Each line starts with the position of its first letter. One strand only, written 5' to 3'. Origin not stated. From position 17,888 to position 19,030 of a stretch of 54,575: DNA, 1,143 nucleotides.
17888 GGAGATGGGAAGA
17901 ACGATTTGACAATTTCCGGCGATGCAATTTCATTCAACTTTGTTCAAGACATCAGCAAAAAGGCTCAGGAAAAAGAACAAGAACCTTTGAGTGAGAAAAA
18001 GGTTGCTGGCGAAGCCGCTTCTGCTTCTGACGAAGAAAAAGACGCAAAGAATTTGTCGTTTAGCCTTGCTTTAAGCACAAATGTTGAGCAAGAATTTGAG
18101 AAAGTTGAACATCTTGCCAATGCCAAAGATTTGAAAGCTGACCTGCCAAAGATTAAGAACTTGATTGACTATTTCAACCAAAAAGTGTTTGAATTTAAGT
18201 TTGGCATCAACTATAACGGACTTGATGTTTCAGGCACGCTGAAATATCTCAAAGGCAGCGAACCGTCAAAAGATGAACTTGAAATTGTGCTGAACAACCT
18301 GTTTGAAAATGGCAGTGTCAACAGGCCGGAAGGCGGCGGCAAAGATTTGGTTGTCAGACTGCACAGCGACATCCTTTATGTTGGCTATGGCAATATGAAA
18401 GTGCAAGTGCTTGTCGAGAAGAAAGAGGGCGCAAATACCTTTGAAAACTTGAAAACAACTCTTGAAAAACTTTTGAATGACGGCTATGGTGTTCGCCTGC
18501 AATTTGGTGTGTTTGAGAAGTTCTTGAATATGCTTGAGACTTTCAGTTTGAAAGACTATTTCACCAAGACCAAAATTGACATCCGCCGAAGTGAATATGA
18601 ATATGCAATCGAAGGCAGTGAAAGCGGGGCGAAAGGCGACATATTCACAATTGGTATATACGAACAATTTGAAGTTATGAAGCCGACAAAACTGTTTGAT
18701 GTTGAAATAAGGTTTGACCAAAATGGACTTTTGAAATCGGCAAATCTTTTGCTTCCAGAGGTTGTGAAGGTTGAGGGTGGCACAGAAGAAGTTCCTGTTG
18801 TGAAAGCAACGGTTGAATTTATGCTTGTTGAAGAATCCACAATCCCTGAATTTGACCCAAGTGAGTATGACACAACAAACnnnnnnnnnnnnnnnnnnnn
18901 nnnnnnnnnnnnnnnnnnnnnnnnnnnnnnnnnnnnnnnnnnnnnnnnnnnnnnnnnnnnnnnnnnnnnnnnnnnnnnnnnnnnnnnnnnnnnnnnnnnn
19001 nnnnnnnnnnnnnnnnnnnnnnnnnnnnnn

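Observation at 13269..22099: Translationally coupled pair: 311-aa signal-anchored protein plus a 2,540-aa acidic, modular giant protein with no recognisable domains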

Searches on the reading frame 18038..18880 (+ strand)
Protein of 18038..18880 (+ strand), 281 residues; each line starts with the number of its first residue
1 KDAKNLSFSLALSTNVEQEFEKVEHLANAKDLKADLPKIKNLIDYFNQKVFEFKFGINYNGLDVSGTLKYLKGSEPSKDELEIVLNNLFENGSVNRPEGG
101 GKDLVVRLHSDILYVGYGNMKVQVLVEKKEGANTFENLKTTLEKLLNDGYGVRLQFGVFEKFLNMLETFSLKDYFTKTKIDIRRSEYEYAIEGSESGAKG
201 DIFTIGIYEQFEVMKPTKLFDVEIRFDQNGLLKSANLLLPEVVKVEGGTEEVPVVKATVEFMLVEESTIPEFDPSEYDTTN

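Call 69: search_solved_structures(query=A5, max_evalue=10)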
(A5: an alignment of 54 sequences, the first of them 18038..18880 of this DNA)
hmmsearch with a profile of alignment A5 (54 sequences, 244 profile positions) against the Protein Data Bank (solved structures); distinct sequences matched with E-value up to 10: 5.
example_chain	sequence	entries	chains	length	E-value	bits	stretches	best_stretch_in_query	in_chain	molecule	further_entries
7qle_A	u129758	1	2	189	0.036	17.1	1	50-101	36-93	S-layer protein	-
7qld_B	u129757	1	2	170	0.049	16.7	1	50-101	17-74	S-layer protein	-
4lq0_A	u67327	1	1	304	0.057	16.5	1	131-205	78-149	LAGLIDADG homing endonuclease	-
1zc1_A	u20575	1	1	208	0.46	13.5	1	162-206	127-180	Ubiquitin fusion degradation protein 1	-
1ybz_A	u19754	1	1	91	0.5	13.4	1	121-176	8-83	chorismate mutase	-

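Call 75: predict_structure(alignment_id=A5)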
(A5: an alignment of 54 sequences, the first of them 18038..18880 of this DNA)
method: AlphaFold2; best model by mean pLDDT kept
length: 281 residues; sequences in the alignment: 54
mean_pLDDT: 69.3   pTM: 0.53
mean pLDDT of the five models: 69.3, 66.2, 65.4, 62.7, 62.6
residues with pLDDT >= 90: 21; 70-90: 151; 50-70: 52; < 50: 57
segments of 3 or more residues with pLDDT < 50: 1-26, 203-206, 243-259
pLDDT, mean of each block of 10 residues (from residue 1): 33 38 47 76 77 77 83 83 85 57 89 90 87 78 81 71 72 74 84 72 51 67 83 75 43 46 53 70 45
secondary structure, 60 per line:
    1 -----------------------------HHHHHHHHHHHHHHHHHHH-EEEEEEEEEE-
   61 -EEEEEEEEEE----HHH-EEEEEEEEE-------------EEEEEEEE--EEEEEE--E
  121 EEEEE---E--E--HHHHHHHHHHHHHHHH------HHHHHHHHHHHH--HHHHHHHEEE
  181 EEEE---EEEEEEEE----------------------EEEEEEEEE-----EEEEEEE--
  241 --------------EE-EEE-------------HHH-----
elements in order: H30-48 E50-59 E62-71 E80-88 E102-109 E112-117 E120-125 H135-150 H157-168 H171-177 E178-184 E188-195 E218-226 E232-238 E258-260

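Call 77: fold_search(model_id=the predicted structure, library=pdb)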
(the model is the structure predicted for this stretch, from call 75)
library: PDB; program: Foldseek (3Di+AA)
matches with E <= 10: 775; with E <= 0.001: 0
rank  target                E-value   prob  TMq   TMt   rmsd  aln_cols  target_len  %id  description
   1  6fvl_C                1.9e-03  0.41  0.12  0.10  19.9       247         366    6  DNA polymerase sliding clamp from Escherichia coli with bound P7 peptide (released 2019-04-10)
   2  7rzm                  2.6e-03  0.20  0.10  0.09  22.7       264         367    9  Crystal Structure of dnaN DNA polymerase III beta subunit from Stenotrophomonas maltophilia K279a (released 2021-10-20)
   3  8t5j                  3.1e-03  0.99  0.25  0.37   9.1       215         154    6  Crystal structure of outer membrane lipoprotein carrier protein (LolA) from Francisella philomiragia (released 2023-06-28)
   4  4tr8_A                3.4e-03  0.28  0.13  0.10  23.1       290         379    8  Crystal structure of DNA polymerase sliding clamp from Pseudomonas aeruginosa (released 2014-09-10)
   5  7azc_C                3.4e-03  0.25  0.13  0.10  23.9       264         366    7  DNA polymerase sliding clamp from Escherichia coli with peptide 22 bound (released 2021-12-01)
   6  6e8e_A                3.4e-03  0.25  0.12  0.09  23.6       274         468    6  Crystal structure of the Escherichia coli sliding clamp-MutL complex. (released 2019-05-01)
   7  7tpm                  3.6e-03  0.99  0.27  0.35   9.0       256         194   12  Structure of the outer-membrane lipoprotein carrier protein (LolA) from Borrelia burgdorferi (released 2023-03-15)
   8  8t5t                  4.0e-03  0.98  0.27  0.33   9.0       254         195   13  Crystal structure of outer membrane lipoprotein carrier protein (LolA) from Borrelia burgdorferi (steric acid bound) (released 2023-06-28)
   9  2fpn                  4.3e-03  0.60  0.13  0.17  25.2       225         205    8  The crystal structure of the ywmB protein from Bacillus subtilis (released 2006-03-14)
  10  6fvm_A                4.5e-03  0.23  0.12  0.10  23.2       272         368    6  Mutant DNA polymerase sliding clamp from Escherichia coli with bound P7 peptide (released 2019-04-10)
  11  6pth_A                4.7e-03  0.28  0.13  0.10  19.6       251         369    9  Crystal structure of a DnaN sliding clamp (DNA polymerase III subunit beta) from Pseudomonas aeruginosa bound to grise (released 2019-08-07)
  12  6ams_D                5.3e-03  0.30  0.13  0.10  18.1       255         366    8  Crystal structure of the DNA polymerase III subunit beta from Pseudomonas aeruginosa (released 2017-11-01)
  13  6ptr_B                5.3e-03  0.20  0.13  0.10  19.3       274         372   10  Crystal structure of a DnaN sliding clamp (DNA polymerase III subunit beta) from Bartonella birtlesii bound to griseli (released 2019-08-07)
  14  4ghb_A                5.6e-03  0.63  0.21  0.22  15.8       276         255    9  Crystal structure of a porin-like protein (BACUNI_01323) from Bacteroides uniformis ATCC 8492 at 2.32 A resolution (released 2012-08-29)
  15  4pnw_A                5.6e-03  0.25  0.12  0.10  20.0       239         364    7  E. coli sliding clamp in complex with (R)-6-bromo-9-(2-((S)-1-carboxy-2-phenylethylamino)-2-oxoethyl)-2,3,4,9-tetrahyd (released 2014-03-05)
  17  2w7q_A                5.9e-03  0.98  0.26  0.33   8.9       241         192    8  Structure of Pseudomonas aeruginosa LolA (released 2009-12-29)
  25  4mxt                  8.2e-03  0.91  0.28  0.37   9.5       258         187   12  Crystal structure of an Outer-membrane lipoprotein carrier protein (BACUNI_04723) from Bacteroides uniformis ATCC 8492 a (released 2013-10-16)
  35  2w7q_B                1.2e-02  0.84  0.23  0.31  14.6       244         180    9  Structure of Pseudomonas aeruginosa LolA (released 2009-12-29)
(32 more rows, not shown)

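Call 105: fold_search(model_id=the predicted structure, library=viral)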
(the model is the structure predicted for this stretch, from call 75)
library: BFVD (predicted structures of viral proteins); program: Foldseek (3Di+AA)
matches with E <= 10: 961; with E <= 0.001: 0
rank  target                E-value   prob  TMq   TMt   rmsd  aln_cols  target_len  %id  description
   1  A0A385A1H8            2.4e-03  0.15  0.11  0.11  25.9       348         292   14  (no name in the UniProt tables at hand)
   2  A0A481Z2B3            4.6e-03  0.23  0.13  0.13  19.4       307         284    9  Proliferating cell nuclear antigen [Pithovirus LCPAC001]
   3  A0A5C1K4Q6            4.9e-03  0.23  0.13  0.12  18.7       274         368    8  (no name in the UniProt tables at hand)
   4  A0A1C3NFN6            6.1e-03  0.15  0.12  0.09  24.5       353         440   11  (no name in the UniProt tables at hand)
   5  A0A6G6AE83            7.2e-03  0.54  0.19  0.17  23.4       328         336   10  Uncharacterized protein [Borely moumouvirus]
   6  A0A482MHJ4            1.2e-02  0.23  0.16  0.13  16.3       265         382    9  DNA polymerase III subunit beta [Nodularia phage vB_NspS-kac65v161]
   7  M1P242                1.7e-02  0.08  0.08  0.05  26.0       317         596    9  Minor coat protein [Cordyline virus 3]
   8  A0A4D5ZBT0            2.0e-02  0.38  0.14  0.20  18.7       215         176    9  Uncharacterized protein [Burkholderia phage BcepSaruman]
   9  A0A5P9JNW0            2.8e-02  0.84  0.18  0.06  15.7       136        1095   14  Helicase-primase primase subunit [Psittacid alphaherpesvirus 5]
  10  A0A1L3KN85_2          2.9e-02  0.38  0.24  0.08  19.2       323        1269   10  (no name in the UniProt tables at hand)
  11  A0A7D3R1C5            3.3e-02  0.09  0.12  0.05  32.8       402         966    9  Zinc finger RING/FYVE/PHD-type protein [Fadolivirus FV1/VV64]
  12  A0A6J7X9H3            3.6e-02  0.15  0.15  0.13  17.7       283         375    8  DNA polymerase III subunit beta [uncultured Caudovirales phage]
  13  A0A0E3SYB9            3.8e-02  0.12  0.11  0.11  21.6       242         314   10  B155 [Rat cytomegalovirus (isolate England)]
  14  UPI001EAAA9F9         4.1e-02  0.16  0.12  0.15  22.7       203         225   14  (no name look-up for this kind of identifier)
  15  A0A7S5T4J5            4.1e-02  0.11  0.14  0.14  26.5       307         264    8  (no name in the UniProt tables at hand)
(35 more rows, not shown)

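Call 116: search_protein_representatives(alignment_id=A5)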
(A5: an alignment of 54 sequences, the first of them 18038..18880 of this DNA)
Query: 54 sequences, 244 profile positions. Proteins with E-value up to 0.001 (for the whole library): 619; up to 1e-10: 459; up to 1e-30: 257. The best 150 are listed.
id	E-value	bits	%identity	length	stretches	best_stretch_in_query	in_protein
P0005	0.0e+00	1014.2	-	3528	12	26-224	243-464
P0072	1.2e-224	758.8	-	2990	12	32-233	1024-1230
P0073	9.3e-206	697.0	-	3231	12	15-225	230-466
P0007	3.6e-200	678.7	-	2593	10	25-230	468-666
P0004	2.0e-187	636.9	-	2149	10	26-241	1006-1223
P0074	2.8e-180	613.5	-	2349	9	24-231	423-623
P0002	4.5e-173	589.9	-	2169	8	31-241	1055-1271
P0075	2.5e-164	561.3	-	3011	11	9-195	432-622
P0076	3.2e-162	554.4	-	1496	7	27-231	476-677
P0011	3.9e-159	544.3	-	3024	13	10-227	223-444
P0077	1.4e-151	519.6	-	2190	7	21-211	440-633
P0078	3.8e-148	508.3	-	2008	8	19-239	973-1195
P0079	1.6e-141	486.6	-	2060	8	46-206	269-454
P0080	6.1e-140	481.4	-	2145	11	36-230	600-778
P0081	1.1e-138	477.3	-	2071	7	27-231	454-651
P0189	2.0e-53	198.1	-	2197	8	22-236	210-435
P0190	2.9e-53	197.6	-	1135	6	41-231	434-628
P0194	5.5e-52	193.4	-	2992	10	27-227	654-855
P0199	1.3e-51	192.1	-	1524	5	15-205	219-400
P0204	1.0e-50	189.3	-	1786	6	25-239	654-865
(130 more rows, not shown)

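Call 118: search_protein_families(library=pfam, proteins=[P0189, P0194, P0199, P0204, P0190], max_evalue=0.001)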
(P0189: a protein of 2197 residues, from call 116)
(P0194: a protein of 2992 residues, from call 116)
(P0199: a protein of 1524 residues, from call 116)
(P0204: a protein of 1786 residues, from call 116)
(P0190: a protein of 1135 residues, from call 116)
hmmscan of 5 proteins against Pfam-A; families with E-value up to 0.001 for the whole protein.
P0189 (2197 aa): 0 families

P0194 (2992 aa): 2 families
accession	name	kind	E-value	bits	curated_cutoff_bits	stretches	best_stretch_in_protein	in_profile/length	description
PF13306.12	LRR_5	-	6.9e-07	29.6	27.7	1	2865-2934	7-78/127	BspA type Leucine rich repeat region (6 copies)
PF09479.16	Flg_new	-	5.9e-06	26.8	27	0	2510-2576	1-64/65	Listeria-Bacteroides repeat domain (List_Bact_rpt)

P0199 (1524 aa): 1 family
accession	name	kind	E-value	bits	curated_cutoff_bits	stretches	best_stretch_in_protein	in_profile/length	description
PF09479.16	Flg_new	-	3.7e-18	65.8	27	2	1121-1195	1-65/65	Listeria-Bacteroides repeat domain (List_Bact_rpt)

P0204 (1786 aa): 0 families

P0190 (1135 aa): 0 families

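Call 120: find_related_loci(query=P0199, collection=metagenome_contigs, flank=10000)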
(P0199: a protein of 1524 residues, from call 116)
Query P0199 (1524 aa) in metagenome_contigs; peptide patterns used: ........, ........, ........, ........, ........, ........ (x = any residue, [..] = any of these).
41 stretches matched a pattern, but none encodes a relative of the query by tblastn (E <= 1e-3).

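Call 124: find_related_loci(query=A8, collection=metagenome_contigs, flank=10000)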
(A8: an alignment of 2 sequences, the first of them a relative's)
Query A8 (2372 aa) in metagenome_contigs; peptide patterns used: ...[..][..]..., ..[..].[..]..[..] (x = any residue, [..] = any of these).
503 stretches matched a pattern, but none encodes a relative of the query by tblastn (E <= 1e-3).
